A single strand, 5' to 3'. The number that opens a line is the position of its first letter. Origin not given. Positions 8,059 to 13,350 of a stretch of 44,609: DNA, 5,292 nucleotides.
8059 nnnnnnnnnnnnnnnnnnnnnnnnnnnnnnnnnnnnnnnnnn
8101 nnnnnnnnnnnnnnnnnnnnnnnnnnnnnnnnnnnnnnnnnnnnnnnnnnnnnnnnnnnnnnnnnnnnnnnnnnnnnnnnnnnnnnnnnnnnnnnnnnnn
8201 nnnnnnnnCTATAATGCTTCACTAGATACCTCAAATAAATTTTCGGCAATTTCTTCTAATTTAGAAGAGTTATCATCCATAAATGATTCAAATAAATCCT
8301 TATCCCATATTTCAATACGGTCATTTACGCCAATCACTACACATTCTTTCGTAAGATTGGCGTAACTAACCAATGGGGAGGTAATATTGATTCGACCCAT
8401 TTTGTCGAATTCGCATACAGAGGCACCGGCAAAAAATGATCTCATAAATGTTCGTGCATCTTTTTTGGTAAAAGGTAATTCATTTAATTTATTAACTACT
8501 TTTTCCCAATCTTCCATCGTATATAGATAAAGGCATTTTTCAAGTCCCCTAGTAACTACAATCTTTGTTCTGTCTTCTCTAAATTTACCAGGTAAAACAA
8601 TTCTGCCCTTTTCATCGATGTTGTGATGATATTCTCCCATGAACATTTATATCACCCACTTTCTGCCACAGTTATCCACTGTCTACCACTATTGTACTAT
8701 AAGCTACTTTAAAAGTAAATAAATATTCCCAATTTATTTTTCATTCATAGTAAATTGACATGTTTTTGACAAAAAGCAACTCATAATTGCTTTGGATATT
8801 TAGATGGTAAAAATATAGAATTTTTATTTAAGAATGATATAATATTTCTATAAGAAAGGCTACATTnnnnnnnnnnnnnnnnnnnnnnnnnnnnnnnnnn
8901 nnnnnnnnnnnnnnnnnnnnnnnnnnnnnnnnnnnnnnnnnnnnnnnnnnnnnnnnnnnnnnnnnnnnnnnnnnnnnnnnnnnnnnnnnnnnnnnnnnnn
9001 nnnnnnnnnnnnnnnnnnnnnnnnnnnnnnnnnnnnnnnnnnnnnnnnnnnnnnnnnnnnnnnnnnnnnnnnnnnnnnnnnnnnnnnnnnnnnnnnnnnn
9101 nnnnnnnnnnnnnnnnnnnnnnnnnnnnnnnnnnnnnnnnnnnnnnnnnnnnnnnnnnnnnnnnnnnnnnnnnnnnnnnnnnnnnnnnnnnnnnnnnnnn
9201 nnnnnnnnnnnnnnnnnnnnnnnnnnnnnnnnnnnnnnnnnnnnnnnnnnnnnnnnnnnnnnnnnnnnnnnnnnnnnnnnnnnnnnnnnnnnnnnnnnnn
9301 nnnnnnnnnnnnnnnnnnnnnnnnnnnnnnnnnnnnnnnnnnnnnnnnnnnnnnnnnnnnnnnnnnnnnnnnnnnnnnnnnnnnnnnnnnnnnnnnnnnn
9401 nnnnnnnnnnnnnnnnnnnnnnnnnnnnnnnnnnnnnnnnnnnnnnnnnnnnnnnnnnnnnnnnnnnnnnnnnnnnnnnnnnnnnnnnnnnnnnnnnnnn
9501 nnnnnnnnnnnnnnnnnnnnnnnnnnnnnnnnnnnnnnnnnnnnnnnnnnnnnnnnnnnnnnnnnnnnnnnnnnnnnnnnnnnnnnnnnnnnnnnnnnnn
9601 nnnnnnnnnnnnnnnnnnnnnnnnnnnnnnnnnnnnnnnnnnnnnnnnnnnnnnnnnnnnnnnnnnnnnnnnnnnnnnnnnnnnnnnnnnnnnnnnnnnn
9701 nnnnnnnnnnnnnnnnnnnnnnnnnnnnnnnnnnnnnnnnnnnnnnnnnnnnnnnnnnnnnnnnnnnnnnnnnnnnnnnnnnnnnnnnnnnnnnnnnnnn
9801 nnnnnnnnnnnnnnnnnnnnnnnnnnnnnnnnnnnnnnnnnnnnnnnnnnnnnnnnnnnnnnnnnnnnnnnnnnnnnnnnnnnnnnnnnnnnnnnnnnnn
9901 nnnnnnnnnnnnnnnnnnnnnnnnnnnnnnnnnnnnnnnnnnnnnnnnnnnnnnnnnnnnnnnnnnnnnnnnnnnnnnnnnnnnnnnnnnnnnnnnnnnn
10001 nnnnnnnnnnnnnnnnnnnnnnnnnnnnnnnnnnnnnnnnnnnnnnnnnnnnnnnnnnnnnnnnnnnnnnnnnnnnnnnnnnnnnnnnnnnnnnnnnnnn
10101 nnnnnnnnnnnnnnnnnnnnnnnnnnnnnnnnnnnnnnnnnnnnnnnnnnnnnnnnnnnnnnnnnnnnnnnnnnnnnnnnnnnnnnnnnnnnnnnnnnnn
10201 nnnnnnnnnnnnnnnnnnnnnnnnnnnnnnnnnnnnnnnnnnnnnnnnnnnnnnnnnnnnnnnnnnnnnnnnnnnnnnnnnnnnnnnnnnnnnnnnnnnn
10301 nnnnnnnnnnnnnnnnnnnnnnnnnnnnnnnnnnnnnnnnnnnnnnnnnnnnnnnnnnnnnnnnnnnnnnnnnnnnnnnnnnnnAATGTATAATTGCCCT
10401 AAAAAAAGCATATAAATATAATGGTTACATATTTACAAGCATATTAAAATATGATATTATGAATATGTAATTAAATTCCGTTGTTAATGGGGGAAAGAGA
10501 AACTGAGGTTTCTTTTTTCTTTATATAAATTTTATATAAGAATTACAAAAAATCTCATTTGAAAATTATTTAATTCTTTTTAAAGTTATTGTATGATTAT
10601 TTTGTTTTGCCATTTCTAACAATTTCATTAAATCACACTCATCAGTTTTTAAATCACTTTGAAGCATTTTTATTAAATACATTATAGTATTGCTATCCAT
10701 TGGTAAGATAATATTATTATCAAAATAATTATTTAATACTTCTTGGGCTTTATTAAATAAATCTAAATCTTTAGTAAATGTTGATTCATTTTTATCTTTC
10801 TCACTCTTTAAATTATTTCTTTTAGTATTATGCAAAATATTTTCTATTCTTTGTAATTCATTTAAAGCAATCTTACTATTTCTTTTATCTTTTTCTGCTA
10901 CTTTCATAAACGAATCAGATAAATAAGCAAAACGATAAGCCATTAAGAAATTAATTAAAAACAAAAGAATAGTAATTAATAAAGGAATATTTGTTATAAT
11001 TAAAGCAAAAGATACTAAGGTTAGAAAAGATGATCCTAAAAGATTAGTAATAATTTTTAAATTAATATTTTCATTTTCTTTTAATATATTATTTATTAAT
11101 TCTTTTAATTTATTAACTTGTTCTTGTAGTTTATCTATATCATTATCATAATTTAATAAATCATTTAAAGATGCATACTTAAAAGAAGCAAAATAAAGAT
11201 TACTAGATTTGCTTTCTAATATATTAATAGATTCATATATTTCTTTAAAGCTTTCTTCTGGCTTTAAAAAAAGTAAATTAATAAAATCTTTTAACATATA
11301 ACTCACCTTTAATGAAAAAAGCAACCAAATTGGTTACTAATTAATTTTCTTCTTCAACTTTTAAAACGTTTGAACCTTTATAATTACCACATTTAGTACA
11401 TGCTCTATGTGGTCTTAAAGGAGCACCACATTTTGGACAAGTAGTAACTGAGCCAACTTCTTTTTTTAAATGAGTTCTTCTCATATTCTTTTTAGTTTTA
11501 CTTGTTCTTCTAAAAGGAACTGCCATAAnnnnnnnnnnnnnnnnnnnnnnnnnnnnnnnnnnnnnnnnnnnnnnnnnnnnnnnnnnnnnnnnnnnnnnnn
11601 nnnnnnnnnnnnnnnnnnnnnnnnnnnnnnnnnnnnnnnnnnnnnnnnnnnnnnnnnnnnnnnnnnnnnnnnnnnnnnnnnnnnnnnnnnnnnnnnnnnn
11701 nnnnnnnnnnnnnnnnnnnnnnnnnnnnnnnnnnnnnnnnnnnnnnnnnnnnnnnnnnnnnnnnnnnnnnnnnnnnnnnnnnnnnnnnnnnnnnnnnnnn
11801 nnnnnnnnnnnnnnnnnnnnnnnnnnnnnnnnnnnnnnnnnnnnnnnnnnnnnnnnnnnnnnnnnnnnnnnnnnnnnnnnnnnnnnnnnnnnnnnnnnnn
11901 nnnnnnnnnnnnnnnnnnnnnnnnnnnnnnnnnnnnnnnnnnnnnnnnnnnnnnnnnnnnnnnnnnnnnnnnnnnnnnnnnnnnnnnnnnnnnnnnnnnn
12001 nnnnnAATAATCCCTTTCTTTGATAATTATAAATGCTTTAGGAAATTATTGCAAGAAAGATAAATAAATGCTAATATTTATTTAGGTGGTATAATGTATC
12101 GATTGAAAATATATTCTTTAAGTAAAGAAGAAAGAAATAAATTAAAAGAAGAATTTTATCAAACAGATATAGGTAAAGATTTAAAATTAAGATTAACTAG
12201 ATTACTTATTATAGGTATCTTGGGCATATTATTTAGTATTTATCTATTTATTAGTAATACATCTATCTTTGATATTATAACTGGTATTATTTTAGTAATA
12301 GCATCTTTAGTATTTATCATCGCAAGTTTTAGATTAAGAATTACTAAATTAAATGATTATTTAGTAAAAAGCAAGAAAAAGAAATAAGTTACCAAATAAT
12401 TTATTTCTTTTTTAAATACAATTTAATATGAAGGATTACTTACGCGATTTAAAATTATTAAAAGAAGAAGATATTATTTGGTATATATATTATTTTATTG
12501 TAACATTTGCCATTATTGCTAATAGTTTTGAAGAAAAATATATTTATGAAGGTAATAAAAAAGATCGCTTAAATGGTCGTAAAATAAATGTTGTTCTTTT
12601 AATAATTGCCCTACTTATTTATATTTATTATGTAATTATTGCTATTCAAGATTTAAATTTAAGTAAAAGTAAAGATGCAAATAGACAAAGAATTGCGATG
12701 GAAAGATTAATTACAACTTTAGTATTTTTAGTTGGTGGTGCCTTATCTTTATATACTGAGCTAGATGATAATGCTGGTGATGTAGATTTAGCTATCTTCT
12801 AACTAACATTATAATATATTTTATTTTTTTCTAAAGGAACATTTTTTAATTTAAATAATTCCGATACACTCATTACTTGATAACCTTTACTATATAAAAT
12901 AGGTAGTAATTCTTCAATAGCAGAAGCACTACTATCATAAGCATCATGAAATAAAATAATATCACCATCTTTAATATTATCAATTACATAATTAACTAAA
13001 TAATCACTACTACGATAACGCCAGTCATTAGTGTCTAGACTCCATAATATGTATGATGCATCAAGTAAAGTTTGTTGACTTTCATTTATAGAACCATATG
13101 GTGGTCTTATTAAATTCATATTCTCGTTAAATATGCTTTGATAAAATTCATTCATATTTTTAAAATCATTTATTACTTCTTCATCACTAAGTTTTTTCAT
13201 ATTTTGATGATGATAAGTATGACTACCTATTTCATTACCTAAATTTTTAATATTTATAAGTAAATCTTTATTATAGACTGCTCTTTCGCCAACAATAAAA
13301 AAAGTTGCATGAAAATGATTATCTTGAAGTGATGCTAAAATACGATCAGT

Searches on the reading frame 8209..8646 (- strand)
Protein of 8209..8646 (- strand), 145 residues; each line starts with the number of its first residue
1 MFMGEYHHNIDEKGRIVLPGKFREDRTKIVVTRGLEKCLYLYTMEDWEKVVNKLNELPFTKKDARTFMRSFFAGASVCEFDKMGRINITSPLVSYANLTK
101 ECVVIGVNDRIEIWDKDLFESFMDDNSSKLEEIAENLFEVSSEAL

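Call 17: find_encoding_contigs(protein=window:8209-8646:-, flank=10000, max_places=10)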
Protein window:8209-8646:- (145 aa): 22 contigs read that carry it; 10 places shown.
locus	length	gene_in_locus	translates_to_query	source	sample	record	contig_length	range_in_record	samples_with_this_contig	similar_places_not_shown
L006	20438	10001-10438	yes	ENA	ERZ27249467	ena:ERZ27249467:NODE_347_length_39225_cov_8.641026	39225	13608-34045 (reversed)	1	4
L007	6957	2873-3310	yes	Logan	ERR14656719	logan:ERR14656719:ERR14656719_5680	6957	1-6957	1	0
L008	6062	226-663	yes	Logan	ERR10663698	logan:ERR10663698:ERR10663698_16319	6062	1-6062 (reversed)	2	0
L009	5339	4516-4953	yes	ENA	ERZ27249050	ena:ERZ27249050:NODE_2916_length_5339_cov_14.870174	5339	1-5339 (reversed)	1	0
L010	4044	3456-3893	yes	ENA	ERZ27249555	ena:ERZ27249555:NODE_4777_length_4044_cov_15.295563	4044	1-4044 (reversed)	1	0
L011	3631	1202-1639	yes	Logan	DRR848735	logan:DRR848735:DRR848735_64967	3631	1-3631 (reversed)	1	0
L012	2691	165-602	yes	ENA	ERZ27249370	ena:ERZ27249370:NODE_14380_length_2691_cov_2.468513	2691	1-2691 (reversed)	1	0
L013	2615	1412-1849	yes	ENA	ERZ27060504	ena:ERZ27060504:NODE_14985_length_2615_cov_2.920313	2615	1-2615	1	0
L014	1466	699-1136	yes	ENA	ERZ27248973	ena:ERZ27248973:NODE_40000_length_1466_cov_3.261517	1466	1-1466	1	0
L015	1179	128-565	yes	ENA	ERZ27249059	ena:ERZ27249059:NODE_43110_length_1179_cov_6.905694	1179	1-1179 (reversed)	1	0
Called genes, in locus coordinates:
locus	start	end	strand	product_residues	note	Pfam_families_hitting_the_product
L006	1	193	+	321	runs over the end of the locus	-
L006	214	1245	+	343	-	-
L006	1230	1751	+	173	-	-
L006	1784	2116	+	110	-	PF13240:Zn_Ribbon_1, PF13248:Zn_ribbon_3 (weak), PF24460:DUF7575 (weak)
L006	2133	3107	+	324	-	PF14903:WG_beta_rep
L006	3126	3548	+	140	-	-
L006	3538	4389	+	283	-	-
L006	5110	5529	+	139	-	-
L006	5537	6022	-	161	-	PF00383:dCMP_cyt_deam_1, PF14437:MafB19-deam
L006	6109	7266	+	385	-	PF01522:Polysacc_deac_1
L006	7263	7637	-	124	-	-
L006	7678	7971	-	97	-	-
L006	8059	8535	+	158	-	PF02620:YceD (weak)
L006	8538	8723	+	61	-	PF01783:Ribosomal_L32p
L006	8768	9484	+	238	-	-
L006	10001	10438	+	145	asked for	PF02381:MraZ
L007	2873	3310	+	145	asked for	PF02381:MraZ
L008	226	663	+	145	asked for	PF02381:MraZ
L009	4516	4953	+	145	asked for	PF02381:MraZ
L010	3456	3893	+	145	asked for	PF02381:MraZ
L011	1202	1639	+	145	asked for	PF02381:MraZ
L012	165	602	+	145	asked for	PF02381:MraZ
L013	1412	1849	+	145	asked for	PF02381:MraZ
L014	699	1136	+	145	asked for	PF02381:MraZ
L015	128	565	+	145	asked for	PF02381:MraZ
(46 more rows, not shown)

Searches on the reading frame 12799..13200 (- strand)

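Call 53: search_protein_families(library=pfam, proteins=[window:12799-13200:-], max_evalue=0.001)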
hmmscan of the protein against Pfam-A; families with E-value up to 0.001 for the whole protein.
window:12799-13200:- (133 aa): 1 family
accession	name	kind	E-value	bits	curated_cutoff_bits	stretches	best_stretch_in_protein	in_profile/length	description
PF01522.26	Polysacc_deac_1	-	5.2e-06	26.9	23.1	1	1-42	71-112/124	Polysaccharide deacetylase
